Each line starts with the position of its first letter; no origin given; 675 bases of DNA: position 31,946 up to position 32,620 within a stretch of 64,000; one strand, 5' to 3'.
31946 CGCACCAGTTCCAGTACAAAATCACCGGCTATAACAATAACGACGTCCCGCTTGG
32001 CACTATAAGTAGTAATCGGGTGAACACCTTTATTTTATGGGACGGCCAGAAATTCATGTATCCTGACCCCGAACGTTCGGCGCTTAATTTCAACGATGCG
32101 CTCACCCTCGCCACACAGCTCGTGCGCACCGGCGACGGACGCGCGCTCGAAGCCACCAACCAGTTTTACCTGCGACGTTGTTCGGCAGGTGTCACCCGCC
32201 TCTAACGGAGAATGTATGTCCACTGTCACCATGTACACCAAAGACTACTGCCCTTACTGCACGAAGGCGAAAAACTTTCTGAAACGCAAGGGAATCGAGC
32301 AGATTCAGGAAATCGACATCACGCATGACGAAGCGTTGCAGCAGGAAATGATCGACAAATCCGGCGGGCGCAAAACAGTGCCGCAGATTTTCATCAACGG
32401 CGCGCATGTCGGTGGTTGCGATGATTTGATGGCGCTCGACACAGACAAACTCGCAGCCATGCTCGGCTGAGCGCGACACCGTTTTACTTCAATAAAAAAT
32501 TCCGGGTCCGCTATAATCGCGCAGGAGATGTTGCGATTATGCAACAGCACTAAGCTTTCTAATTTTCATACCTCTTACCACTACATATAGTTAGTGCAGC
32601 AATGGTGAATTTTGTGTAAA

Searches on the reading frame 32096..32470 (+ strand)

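Call 79: search_protein_families(library=pfam, proteins=[window:32096-32470:+], max_evalue=0.0001)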
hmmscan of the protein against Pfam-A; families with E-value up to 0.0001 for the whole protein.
window:32096-32470:+ (124 aa): 3 families
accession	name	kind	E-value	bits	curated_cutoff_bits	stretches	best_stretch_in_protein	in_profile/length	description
PF00462.30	Glutaredoxin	-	5.6e-23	81.4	22.9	1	44-105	1-60/60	Glutaredoxin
PF05768.20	Glrx-like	-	9.9e-08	32.7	26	1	43-123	1-76/77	Glutaredoxin-like domain (DUF836)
PF13417.12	GST_N_3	-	7.3e-05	23.5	22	0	47-111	2-63/75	Glutathione S-transferase, N-terminal domain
